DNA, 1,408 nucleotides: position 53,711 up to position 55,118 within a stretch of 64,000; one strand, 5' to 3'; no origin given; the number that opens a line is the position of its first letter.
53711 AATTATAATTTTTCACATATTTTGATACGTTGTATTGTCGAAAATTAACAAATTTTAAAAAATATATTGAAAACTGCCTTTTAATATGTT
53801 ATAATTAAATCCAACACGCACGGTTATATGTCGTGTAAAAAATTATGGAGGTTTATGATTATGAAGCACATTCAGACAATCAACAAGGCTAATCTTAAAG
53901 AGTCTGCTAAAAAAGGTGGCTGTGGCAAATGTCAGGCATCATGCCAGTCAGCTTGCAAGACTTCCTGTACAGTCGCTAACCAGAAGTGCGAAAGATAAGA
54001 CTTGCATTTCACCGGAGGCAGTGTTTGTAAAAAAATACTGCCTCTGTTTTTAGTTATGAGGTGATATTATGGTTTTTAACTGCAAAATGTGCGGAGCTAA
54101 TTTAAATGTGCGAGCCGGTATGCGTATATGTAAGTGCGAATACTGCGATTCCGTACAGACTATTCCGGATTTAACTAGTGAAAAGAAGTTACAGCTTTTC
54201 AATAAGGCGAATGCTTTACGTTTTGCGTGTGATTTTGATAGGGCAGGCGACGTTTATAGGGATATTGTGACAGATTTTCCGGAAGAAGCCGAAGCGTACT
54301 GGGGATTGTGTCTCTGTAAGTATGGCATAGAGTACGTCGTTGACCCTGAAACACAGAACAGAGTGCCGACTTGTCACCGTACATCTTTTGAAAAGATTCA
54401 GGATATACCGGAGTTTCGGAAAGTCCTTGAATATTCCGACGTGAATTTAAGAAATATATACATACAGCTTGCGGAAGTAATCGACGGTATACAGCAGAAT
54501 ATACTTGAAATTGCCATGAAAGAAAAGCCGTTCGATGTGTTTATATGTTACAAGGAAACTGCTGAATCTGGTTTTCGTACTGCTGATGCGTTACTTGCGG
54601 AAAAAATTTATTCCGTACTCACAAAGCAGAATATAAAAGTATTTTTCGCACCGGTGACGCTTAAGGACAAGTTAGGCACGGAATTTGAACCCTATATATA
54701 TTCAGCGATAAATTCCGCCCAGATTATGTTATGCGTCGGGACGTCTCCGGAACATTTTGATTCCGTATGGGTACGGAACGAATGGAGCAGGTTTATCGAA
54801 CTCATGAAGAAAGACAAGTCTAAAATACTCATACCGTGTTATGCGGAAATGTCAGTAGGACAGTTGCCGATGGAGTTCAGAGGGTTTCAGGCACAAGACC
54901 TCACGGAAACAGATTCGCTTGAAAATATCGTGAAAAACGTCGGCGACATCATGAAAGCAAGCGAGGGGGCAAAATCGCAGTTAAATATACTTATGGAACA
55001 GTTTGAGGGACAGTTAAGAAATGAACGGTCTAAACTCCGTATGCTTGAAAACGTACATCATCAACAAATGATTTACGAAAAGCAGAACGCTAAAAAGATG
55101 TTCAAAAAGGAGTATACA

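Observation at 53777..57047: SCIFF precursor and its radical-SAM maturase are split by an inserted zinc-ribbon-TIR-transmembrane gene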

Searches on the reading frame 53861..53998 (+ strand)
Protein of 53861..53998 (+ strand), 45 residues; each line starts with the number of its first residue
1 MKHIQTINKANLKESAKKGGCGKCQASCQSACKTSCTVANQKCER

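Call 3: search_protein_families(library=pfam, proteins=[window:53861-53998:+], max_evalue=1)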
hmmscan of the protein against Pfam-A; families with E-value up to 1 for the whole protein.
window:53861-53998:+ (45 aa): 1 family
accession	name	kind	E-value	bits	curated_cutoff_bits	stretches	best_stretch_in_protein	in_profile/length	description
PF13165.11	SCIFF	-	1.9e-24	85.7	27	1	2-44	1-43/44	Six-cysteine peptide SCIFF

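Call 4: search_protein_families(library=ncbifam, proteins=[window:53861-53998:+], max_evalue=1)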
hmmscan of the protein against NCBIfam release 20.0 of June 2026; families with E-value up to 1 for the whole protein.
window:53861-53998:+ (45 aa): 1 family
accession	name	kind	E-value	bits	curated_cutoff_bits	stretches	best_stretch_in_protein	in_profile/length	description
TIGR03973.1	six_Cys_in_45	equivalog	2e-23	82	50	1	2-44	1-43/43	six-cysteine ranthipeptide SCIFF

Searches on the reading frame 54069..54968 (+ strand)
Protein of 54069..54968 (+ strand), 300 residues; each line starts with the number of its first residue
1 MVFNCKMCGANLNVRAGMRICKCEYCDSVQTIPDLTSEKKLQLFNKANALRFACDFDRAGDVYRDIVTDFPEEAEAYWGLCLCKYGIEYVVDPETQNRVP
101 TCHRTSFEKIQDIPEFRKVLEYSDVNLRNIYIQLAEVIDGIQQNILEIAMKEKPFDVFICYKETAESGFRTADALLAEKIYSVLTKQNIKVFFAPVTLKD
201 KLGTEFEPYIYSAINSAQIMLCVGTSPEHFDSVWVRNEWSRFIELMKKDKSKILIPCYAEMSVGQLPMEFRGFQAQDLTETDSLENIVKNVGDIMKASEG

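Call 50: search_protein_representatives(protein=window:54069-54968:+)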
Query: 300 residues. Proteins with E-value up to 0.001 (for the whole library): 6694; up to 1e-10: 5241; up to 1e-30: 3708. The best 150 are listed.
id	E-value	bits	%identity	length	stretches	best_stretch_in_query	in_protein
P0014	3.9e-173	591.0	85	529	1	1-300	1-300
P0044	1.1e-117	409.0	61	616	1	2-293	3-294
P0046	1.8e-114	398.4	56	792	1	2-297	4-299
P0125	3.9e-114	397.3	37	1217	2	2-291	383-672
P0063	2.5e-112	391.4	50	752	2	2-296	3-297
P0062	1.9e-111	388.5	54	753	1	2-299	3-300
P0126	2.3e-111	388.2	48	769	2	2-295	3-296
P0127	2.6e-111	388.0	54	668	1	2-296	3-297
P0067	3.9e-111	387.5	54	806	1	2-296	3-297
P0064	6.8e-111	386.7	54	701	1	2-296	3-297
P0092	1.3e-110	385.7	49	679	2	2-297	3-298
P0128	1.6e-110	385.5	54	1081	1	2-296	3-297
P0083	1.8e-110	385.3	52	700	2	2-294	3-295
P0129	1.8e-110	385.3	54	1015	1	2-295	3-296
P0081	3.8e-110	384.2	54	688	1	2-294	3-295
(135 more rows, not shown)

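Call 51: search_dna_similar(query=window:54069-54968:+, collection=phages, mode=protein, max_rows=15)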
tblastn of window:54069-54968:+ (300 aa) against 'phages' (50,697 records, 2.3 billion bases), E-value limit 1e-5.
No match.
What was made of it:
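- There is no phage-borne homolog (call 51).
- Tried and rejected: tblastn of the N-terminal module against 50,697 phage records found no match (call 51).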

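Call 61: search_protein_families(library=padloc, proteins=[window:54069-54968:+], max_evalue=0.1)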
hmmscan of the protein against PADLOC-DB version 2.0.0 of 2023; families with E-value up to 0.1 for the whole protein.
window:54069-54968:+ (300 aa): 0 families
